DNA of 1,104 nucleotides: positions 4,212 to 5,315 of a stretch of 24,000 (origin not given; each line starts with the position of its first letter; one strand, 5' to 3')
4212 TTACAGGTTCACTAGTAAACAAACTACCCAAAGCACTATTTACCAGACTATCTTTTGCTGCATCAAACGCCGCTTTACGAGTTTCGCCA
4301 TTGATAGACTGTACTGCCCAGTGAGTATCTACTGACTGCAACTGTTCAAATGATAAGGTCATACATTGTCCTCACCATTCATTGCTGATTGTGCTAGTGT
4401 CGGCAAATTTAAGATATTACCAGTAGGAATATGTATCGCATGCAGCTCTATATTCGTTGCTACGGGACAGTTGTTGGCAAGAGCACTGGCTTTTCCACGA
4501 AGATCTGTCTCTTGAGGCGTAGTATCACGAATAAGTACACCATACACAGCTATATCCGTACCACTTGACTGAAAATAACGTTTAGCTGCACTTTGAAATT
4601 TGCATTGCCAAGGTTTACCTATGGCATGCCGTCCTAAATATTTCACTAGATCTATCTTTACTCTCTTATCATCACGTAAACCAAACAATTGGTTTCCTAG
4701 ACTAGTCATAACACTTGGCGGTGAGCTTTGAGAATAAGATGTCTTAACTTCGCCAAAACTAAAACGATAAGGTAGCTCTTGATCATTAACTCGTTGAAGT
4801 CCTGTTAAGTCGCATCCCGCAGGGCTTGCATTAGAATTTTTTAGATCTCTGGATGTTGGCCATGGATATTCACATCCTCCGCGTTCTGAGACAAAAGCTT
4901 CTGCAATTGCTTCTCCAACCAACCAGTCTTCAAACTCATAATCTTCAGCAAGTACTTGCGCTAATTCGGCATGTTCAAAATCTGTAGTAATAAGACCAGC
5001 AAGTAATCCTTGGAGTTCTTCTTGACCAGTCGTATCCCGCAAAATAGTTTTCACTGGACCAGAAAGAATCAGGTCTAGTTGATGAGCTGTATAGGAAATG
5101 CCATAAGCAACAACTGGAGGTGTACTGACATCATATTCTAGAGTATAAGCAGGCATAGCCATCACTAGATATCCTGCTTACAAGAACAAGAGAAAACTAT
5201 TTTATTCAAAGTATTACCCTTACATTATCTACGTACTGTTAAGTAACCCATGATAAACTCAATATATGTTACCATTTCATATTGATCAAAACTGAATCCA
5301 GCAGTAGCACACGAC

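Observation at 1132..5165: Translationally coupled PD-(D/E)xK-like protein plus giant Ski2/Hel308-type helicase: candidate anti-phage nuclease-helicase system (Hachiman-like or a new variant)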

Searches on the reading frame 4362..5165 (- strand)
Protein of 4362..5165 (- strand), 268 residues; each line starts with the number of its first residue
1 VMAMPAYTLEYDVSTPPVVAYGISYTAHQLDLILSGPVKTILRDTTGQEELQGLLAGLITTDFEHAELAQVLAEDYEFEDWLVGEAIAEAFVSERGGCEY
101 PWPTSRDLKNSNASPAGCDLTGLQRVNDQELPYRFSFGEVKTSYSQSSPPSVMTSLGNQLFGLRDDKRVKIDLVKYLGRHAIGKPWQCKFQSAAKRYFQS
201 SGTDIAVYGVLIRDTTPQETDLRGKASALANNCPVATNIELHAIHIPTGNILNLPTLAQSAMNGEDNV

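Call 3: search_protein_families(library=pfam, proteins=[window:4362-5165:-], max_evalue=1)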
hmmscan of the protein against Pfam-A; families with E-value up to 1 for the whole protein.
window:4362-5165:- (268 aa): 0 families

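Call 4: search_protein_families(library=padloc, proteins=[window:4362-5165:-], max_evalue=1)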
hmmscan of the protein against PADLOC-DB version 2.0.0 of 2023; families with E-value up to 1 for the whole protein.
window:4362-5165:- (268 aa): 3 families
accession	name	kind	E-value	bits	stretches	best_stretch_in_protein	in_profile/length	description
PDLC04529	PDC-M23A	-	6.1e-104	344.7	1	2-264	1-263/265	-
PDLC04527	PDC-M23A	-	2.2e-59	198.8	1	4-248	3-249/263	-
PDLC04528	PDC-M23A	-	1.5e-21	75.2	1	38-247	42-248/265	-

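Call 5: search_protein_families(library=ncbifam, proteins=[window:4362-5165:-], max_evalue=1)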
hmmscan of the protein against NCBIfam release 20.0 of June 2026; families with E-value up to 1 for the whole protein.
window:4362-5165:- (268 aa): 0 families

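Call 10: find_homologous_proteins(query=window:4362-5162:-, max_evalue=0.001)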
Query window:4362-5162:- (267 aa): 121 proteins with E <= 0.001 among 836 candidates; the best 120 are listed.
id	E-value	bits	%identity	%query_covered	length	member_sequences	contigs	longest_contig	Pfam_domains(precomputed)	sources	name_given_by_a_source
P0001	8.7e-177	604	100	100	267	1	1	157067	-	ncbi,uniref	ncbi:hypothetical protein [Celerinatantimonas sp. YJH-8]|uniref:hypothetical protein n=1 Tax=Celerin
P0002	5.2e-149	512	86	99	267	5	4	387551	-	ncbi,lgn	ncbi:hypothetical protein ACEV9E_03785 [Vibrio parahaemolyticus]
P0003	8.5e-145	499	83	99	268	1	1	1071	-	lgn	-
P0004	3.3e-137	474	78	99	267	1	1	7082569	-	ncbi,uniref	ncbi:hypothetical protein [Endozoicomonas sp. ALD040]|uniref:hypothetical protein n=1 Tax=Endozoicom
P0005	7.1e-135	466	78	99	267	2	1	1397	-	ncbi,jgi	-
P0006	8.2e-135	466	78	99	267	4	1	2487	-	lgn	-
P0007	6.0e-133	460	77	99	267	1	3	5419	-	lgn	-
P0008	1.1e-132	459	76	99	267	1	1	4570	-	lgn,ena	-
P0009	1.5e-132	459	77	99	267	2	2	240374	-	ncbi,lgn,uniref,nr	ncbi:hypothetical protein JK188_03650 [Providencia sp. JGM181]|uniref:hypothetical protein n=1 Tax=u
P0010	9.0e-131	453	77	99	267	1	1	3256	-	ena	-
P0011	3.0e-130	451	76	99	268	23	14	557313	-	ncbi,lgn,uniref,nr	ncbi:hypothetical protein [Vibrio parahaemolyticus]|uniref:hypothetical protein n=1 Tax=Vibrio parah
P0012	3.7e-129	447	75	99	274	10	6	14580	-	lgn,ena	-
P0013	4.1e-129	447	75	99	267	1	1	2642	-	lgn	-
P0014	1.8e-127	442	76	99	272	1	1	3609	-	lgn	-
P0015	4.3e-121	421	69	100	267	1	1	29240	-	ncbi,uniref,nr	ncbi:hypothetical protein [Photorhabdus sp. CRCIA-P01]|uniref:hypothetical protein n=1 Tax=Photorhab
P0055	5.6e-90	319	57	98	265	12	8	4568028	-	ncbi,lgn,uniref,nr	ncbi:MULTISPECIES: hypothetical protein [Enterobacteriaceae]|uniref:hypothetical protein n=1 Tax=Ent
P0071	1.2e-84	301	53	98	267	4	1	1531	PF08878.17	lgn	-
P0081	1.6e-80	288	54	92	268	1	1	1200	PF08878.17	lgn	-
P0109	2.1e-59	219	45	97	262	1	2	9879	PF08878.17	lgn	-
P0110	6.1e-59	217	42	99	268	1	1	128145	PF08878.17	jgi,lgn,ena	-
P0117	7.4e-45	171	38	89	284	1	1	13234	-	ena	-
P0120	4.5e-31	126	37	83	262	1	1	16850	-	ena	-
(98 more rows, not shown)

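Call 13: search_protein_families(library=pfam, alignment_id=A1, max_evalue=1)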
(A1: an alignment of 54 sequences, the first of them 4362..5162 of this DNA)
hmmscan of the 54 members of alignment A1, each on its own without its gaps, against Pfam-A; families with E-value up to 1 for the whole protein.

A. member 1, window:4362-5162:- (267 aa): 0 families

B. families by the number of members that match (of 54 scanned): 19 families
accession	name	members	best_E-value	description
PF04381.17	RdgC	3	0.1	Putative exonuclease, RdgC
PF13868.11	TPH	2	0.27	Trichohyalin-plectin-homology domain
PF04822.18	Takusan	1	0.0039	Takusan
PF10668.15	Phage_terminase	1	0.016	Phage terminase small subunit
PF10163.14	EnY2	1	0.021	Transcription factor e(y)2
PF13274.11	SocA_Panacea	1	0.09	Antitoxin SocA-like, Panacea domain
PF25435.1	PalB_C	1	0.1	Calpain-like protease palB-like, C-terminal domain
PF14579.12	HHH_6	1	0.12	Helix-hairpin-helix motif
PF13404.12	HTH_AsnC-type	1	0.13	AsnC-type helix-turn-helix domain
PF17507.7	DUF5439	1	0.13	Family of unknown function (DUF5439)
PF11880.13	DUF3400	1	0.14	Domain of unknown function (DUF3400)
PF14863.12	Alkyl_sulf_dimr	1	0.17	Alkyl sulfatase dimerisation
PF17221.8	COMMD1_N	1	0.19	COMMD1 N-terminal domain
PF09265.15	Cytokin-bind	1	0.2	Cytokinin dehydrogenase 1, FAD and cytokinin binding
PF19286.4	ZSWIM1-3_C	1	0.21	Zinc finger SWIM domain-containing protein 1/3, C-terminal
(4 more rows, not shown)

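Call 14: search_solved_structures(query=A1, max_evalue=10, show_alignments=3)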
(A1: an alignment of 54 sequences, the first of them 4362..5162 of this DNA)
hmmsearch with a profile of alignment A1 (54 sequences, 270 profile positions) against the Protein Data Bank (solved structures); distinct sequences matched with E-value up to 10: 1.
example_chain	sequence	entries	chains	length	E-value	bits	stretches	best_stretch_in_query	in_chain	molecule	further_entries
6i3y_C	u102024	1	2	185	0.85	11.5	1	172-237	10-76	PRELI domain-containing protein 1, mitochondrial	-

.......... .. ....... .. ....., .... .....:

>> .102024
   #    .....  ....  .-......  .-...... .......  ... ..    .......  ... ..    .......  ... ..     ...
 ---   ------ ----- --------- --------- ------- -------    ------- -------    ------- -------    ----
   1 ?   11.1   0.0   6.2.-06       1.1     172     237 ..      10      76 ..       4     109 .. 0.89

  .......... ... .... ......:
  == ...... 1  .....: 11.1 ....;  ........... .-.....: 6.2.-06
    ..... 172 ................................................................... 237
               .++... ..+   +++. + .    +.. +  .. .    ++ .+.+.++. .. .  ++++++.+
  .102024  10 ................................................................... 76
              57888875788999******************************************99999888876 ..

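Call 20: find_related_loci(query=A1, collection=genome_contigs, flank=10000)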
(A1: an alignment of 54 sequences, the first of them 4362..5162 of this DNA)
Query A1 (267 aa) in genome_contigs; peptide patterns used: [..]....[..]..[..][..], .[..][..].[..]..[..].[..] (x = any residue, [..] = any of these).
447 stretches matched a pattern; 367 encode a relative of the query (tblastn E <= 1e-3); the best 80 are kept; 80 distinct loci.
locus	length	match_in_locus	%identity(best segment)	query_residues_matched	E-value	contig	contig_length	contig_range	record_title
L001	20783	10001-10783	61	1-261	8e-107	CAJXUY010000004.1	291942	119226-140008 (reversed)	MAG TPA_asm: uncultured Oleiphilaceae bacterium isolate SRR3933263_bin.5_MetaBAT_v2.12.1_MAG genome assembly, contig: NO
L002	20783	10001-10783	58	1-261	2e-103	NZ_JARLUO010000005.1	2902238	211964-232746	Photobacterium sp. Hal280 scaffold_3, whole genome shotgun sequence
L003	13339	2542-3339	60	1-265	7e-103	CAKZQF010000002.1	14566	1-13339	MAG TPA_asm: uncultured Gammaproteobacteria bacterium isolate ERR2094174_bin.37_CONCOCT_v1.1_MAG genome assembly, contig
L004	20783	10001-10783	58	1-261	6e-103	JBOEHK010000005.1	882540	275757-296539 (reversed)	MAG: Cellvibrionaceae bacterium isolate PBSgam9 PBS13d_contig_34, whole genome shotgun sequence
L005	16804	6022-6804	58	1-261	2e-102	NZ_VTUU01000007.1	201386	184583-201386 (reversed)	Marinobacter salinexigens strain ZYF650 scaffold_6, whole genome shotgun sequence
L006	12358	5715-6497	58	1-261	3e-102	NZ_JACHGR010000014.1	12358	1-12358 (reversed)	Tolumonas osonensis strain DSM 22975 Ga0310461_14, whole genome shotgun sequence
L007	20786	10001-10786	57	1-262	4e-102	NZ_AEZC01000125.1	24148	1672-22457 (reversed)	Vibrio ordalii ATCC 33509 contig00142, whole genome shotgun sequence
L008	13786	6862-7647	57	1-262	5e-102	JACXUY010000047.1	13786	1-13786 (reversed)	MAG: Gammaproteobacteria bacterium isolate JN10.006 scaffold_541, whole genome shotgun sequence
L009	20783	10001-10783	58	1-261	1e-100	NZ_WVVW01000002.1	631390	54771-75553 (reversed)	Pseudomaricurvus sp. HS19 contig2, whole genome shotgun sequence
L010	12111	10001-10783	57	1-261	2e-100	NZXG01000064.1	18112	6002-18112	MAG: Pseudomonadales bacterium isolate NAT4 115609, whole genome shotgun sequence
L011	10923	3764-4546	57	1-261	2e-100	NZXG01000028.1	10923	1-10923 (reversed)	MAG: Pseudomonadales bacterium isolate NAT4 MHASMcontig_1237126, whole genome shotgun sequence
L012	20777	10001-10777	56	3-261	2e-97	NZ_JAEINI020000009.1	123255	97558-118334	Alishewanella maricola strain 16-MA 16MA_9, whole genome shotgun sequence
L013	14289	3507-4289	55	1-261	1e-95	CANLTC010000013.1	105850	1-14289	uncultured Halomonas sp. isolate 2-214.fasta genome assembly, contig: NODE_13, whole genome shotgun sequence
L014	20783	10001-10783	55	1-261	2e-95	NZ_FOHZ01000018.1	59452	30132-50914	Marinobacter segnicrescens strain CGMCC 1.6489, whole genome shotgun sequence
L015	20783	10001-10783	56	1-261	2e-93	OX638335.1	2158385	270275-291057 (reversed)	MAG: uncultured Gammaproteobacteria bacterium isolate 6ddc5bf2-6eff-4202-ab2d-3bc5a555a517 genome assembly, chromosome:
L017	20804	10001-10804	52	1-265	6e-87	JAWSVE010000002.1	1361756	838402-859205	MAG: Cellvibrionaceae bacterium isolate PJM02_PBSA_gam1 PBSAJ0_contig_4, whole genome shotgun sequence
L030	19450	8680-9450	42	3-256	5e-64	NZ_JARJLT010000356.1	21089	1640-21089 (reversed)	Pseudomonas citronellolis strain GW210018_S65 Contig_356_128.6, whole genome shotgun sequence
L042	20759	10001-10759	41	10-263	2e-60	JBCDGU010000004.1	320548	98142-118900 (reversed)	MAG: Pseudomonadota bacterium isolate P01_H01_bin.14 k141_3083258_length_320548_cov_19.4608, whole genome shotgun sequen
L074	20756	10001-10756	42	10-260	3e-57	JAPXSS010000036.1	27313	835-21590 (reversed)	MAG: Syntrophobacteraceae bacterium isolate binned_ad_9.201 NODE_2026_length_27313_cov_2.169940, whole genome shotgun se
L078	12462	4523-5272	39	3-253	7e-57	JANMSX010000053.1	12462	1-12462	MAG: Desulfobulbaceae bacterium isolate SOY_29_metabat_314 SOY_29_k141_5784213, whole genome shotgun sequence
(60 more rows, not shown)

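Call 23: predict_structure(alignment_id=A1)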
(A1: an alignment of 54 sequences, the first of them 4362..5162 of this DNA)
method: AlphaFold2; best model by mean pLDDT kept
length: 267 residues; sequences in the alignment: 54
mean_pLDDT: 89.9   pTM: 0.88
mean pLDDT of the five models: 89.9, 89.9, 88.8, 88.8, 88.4
residues with pLDDT >= 90: 192; 70-90: 55; 50-70: 5; < 50: 15
segments of 3 or more residues with pLDDT < 50: 106-115, 265-267
pLDDT, mean of each block of 10 residues (from residue 1): 94 98 98 94 83 86 85 84 95 93 46 60 97 97 97 95 93 90 93 98 98 98 98 98 97 95 60
secondary structure, 60 per line:
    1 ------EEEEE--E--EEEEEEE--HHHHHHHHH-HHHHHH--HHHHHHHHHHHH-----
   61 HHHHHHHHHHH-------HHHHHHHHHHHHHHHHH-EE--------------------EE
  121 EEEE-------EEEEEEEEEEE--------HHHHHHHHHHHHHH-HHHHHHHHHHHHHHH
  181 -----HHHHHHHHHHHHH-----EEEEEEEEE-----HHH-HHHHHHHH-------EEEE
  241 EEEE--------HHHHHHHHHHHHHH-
elements in order: E7-11 E17-23 H26-34 H36-41 H44-55 H61-71 H79-95 E119-124 E132-142 H151-164 H166-180 H186-198 E204-212 H222-229 E237-244 H253-266

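Call 26: fold_search(model_id=the predicted structure, library=pdb)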
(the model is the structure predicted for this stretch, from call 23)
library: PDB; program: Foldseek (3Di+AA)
matches with E <= 10: 556; with E <= 0.001: 2
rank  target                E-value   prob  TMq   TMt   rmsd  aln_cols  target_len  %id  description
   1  8vx9_A                7.7e-05  1.00  0.57  0.58   8.2       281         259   11  Structure of HamAB apo complex from the Escherichia coli Hachiman defense system (released 2024-03-13)
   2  8vxy_A                8.2e-05  1.00  0.53  0.56   6.6       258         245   10  Structure of HamA(E138A,K140A)B-plasmid DNA complex from the Escherichia coli Hachiman defense system (released 2024-03-13)
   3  8zue_A                1.2e-03  0.99  0.46  0.27   8.7       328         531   13  cryo-electron microscopy (cryo-EM) structure of the Hachiman defense system from Escherichia coli (released 2025-03-26)
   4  9pxy_A                1.5e-01  0.06  0.15  0.13  22.0       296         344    8  Primed-state naloxone-mu opioid receptor-Gi GDPbS complex (rebound) (released 2025-11-12)
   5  6ecd_A                2.0e-01  0.07  0.14  0.15  15.0       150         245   14  Vlm2 thioesterase domain with genetically encoded 2,3-diaminopropionic acid bound with a tetradepsipeptide (released 2018-12-12)
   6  5liz                  2.2e-01  0.21  0.25  0.14  14.9       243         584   13  The structure of Nt.BspD6I nicking endonuclease with all cysteines mutated by serine residues at 0.19 nm resolution . (released 2017-08-02)
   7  6kko_C                2.2e-01  0.08  0.14  0.23  11.9       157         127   11  The crystal structure of SiaB-SiaC complex from Pseudomonas aeruginosa (released 2020-06-10)
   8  6ecf_E                2.7e-01  0.11  0.16  0.16  13.6       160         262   14  Vlm2 thioesterase domain with genetically encoded 2,3-diaminopropionic acid bound with a dodecadepsipeptide, space gro (released 2018-12-12)
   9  6ut6_G                2.8e-01  0.13  0.21  0.17  14.9       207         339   12  Cryo-EM structure of the Escherichia coli McrBC complex (released 2020-10-21)
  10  4c87_A                2.8e-01  0.04  0.16  0.14  17.9       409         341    8  Esterase LpEst1 from Lactobacillus plantarum WCFS1 (released 2014-04-02)
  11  4p0q_A                3.4e-01  0.08  0.13  0.12  15.2       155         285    9  Crystal structure of Human Mus81-Eme1 in complex with 5'-flap DNA (released 2014-05-28)
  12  3e0x_A                3.4e-01  0.06  0.14  0.15  16.5       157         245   12  The crystal structure of a Lipase-esterase related protein from Clostridium acetobutylicum ATCC 824 (released 2008-09-30)
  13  6ecb                  3.4e-01  0.06  0.14  0.14  15.6       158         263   10  Vlm2 thioesterase domain wild type structure 1 (released 2018-12-12)
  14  1vkh_A                3.8e-01  0.07  0.16  0.16  17.3       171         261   13  CRYSTAL STRUCTURE OF A PUTATIVE SERINE HYDROLASE (YDR428C) FROM SACCHAROMYCES CEREVISIAE AT 1.85 A RESOLUTION (released 2004-06-08)
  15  7uek                  4.2e-01  0.05  0.14  0.15  15.3       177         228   10  Crystal structure of a de novo designed ovoid TIM barrel OT3 (released 2023-01-18)
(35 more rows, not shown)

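Call 34: search_dna_similar(query=window:4362-5162:-, collection=phages, mode=protein, max_rows=20, max_evalue=0.01)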
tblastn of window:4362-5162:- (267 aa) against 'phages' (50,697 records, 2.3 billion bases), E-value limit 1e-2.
No match.

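Call 37: search_protein_families(library=pfam, proteins=[P0071, P0081, P0109, P0110, P0117, P0120], max_evalue=10)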
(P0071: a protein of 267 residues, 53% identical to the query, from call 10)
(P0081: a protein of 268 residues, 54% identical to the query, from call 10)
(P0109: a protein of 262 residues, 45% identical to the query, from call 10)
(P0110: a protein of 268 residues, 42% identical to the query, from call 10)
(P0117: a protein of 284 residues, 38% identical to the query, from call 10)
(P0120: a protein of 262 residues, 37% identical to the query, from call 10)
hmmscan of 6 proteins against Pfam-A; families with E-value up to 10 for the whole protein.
P0071 (267 aa): 1 family
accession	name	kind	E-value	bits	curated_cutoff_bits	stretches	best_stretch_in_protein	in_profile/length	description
PF09265.15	Cytokin-bind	-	0.2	11.5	23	1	131-201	198-266/281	Cytokinin dehydrogenase 1, FAD and cytokinin binding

P0081 (268 aa): 1 family
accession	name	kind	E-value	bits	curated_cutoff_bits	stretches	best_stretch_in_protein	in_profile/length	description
PF04822.18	Takusan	-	0.0039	17.5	28.1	1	39-77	9-47/85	Takusan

P0109 (262 aa): 0 families

P0110 (268 aa): 1 family
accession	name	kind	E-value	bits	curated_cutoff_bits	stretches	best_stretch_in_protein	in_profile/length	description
PF14863.12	Alkyl_sulf_dimr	-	0.17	12.7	26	1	163-195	102-134/139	Alkyl sulfatase dimerisation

P0117 (284 aa): 0 families

P0120 (262 aa): 1 family
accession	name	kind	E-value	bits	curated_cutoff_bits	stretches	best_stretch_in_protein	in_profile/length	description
PF18335.7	SH3_13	-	0.31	11.3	41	1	149-172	42-65/65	ATP-dependent RecD-like DNA helicase SH3 domain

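Call 38: search_protein_families(library=padloc, proteins=[P0110, P0120], max_evalue=1)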
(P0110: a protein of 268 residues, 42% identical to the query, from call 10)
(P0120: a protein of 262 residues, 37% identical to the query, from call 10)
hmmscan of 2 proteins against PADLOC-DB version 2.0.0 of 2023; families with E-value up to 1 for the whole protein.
P0110 (268 aa): 5 families
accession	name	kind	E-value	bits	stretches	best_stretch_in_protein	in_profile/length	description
PDLC04529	PDC-M23A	-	3.2e-99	329.2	1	1-263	3-263/265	-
PDLC04527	PDC-M23A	-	4.4e-70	233.9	1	5-256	7-257/263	-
PDLC04528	PDC-M23A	-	4.1e-24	83.6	1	22-246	29-248/265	-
PDLC00161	HamA1|HamA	-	0.00073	16.9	1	70-144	82-158/271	DUF1837 domain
PDLC00159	HamA1|HamA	-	0.0017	16.1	1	46-140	49-141/257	DUF1837 domain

P0120 (262 aa): 3 families
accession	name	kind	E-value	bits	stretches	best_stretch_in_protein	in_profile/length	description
PDLC04527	PDC-M23A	-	2.4e-95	316.7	1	7-259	6-259/263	-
PDLC04529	PDC-M23A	-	2e-76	254.5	1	6-250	5-248/265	-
PDLC04528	PDC-M23A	-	2.4e-25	87.6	1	38-258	41-258/265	-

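Call 44: find_encoding_contigs(protein=P0055, flank=10000, max_places=6)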
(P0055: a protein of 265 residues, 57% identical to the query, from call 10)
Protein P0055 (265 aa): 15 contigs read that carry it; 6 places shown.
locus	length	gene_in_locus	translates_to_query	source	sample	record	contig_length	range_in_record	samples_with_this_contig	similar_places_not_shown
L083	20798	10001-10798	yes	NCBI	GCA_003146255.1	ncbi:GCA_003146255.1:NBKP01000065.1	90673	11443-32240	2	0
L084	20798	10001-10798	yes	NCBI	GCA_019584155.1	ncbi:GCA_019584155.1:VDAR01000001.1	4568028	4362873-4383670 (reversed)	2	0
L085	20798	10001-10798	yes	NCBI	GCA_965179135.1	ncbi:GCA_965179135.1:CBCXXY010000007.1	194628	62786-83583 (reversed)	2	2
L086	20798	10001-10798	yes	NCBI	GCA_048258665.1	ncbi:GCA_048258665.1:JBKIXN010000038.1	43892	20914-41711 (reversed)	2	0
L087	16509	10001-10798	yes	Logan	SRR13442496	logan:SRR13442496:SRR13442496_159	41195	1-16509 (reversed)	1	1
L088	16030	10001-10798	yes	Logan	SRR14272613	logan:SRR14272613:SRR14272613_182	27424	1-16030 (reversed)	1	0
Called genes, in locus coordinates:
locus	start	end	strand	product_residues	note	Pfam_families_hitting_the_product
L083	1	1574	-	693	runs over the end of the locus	PF17191:RecG_wedge, PF01336:tRNA_anti-codon, PF07517:SecA_DEAD (weak), PF00270:DEAD, PF04851:ResIII, PF13604:AAA_30 (faint), PF00271:Helicase_C, PF19833:RecG_dom3_C, +1 more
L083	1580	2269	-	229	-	PF00588:SpoU_methylase, PF12105:SpoU_methylas_C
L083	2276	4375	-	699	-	PF13328:HD_4, PF01966:HD, PF04607:RelA_SpoT, PF02824:TGS, PF19296:RelA_AH, PF28438:RelA_RIS, PF13291:ACT_4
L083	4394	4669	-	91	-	PF01192:RNA_pol_Rpb6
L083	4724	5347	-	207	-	PF00625:Guanylate_kin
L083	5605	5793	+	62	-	-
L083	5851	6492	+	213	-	PF01653:DNA_ligase_aden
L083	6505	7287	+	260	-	PF03120:OB_DNA_ligase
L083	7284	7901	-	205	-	PF03458:Gly_transporter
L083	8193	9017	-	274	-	PF02498:Bro-N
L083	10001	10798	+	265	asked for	-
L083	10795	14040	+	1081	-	PF00270:DEAD, PF04851:ResIII (weak)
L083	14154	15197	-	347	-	-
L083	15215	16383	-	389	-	PF01527:HTH_Tnp_1, PF13384:HTH_23 (faint), PF13276:HTH_21 (faint), PF00665:rve, PF13683:rve_3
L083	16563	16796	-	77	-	PF05930:Phage_AlpA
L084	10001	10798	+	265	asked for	-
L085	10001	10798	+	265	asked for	-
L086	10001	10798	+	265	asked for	-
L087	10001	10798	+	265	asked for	-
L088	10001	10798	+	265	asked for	-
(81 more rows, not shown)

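Call 45: find_encoding_contigs(protein=P0001, flank=10000, max_places=3)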
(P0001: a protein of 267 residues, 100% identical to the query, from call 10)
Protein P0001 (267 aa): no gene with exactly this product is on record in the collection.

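Call 46: find_encoding_contigs(protein=P0011, flank=10000, max_places=5)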
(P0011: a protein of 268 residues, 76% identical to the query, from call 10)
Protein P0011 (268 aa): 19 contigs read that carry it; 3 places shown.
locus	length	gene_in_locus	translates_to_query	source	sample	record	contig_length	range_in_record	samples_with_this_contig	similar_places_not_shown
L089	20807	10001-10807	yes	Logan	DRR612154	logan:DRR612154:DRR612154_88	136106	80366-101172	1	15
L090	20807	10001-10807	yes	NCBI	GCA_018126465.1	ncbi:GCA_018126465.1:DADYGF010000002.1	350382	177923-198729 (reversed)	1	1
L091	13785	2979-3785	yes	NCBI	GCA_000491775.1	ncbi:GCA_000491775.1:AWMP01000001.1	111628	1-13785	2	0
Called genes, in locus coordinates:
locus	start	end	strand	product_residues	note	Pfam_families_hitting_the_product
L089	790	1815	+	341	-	PF00528:BPD_transp_1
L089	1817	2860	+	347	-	PF00528:BPD_transp_1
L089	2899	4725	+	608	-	PF00496:SBP_bac_5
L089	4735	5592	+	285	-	PF00005:ABC_tran, PF13304:AAA_21, PF08352:oligo_HPY (weak)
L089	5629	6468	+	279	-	PF00005:ABC_tran, PF13401:AAA_22 (faint), PF08352:oligo_HPY (weak)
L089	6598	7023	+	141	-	PF06146:PsiE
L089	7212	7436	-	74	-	-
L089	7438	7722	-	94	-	PF12728:HTH_17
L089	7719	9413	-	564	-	PF06048:DUF927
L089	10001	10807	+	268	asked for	-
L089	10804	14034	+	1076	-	PF00270:DEAD, PF04851:ResIII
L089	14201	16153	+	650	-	PF00005:ABC_tran (faint), PF02463:SMC_N, PF11398:DUF2813, PF13175:AAA_15, PF13476:AAA_23, PF13304:AAA_21, PF20469:OLD-like_TOPRIM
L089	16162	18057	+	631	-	PF00580:UvrD-helicase, PF13245:AAA_19, PF13361:UvrD_C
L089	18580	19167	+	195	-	PF19456:MobI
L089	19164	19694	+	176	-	-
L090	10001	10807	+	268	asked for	-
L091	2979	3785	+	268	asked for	-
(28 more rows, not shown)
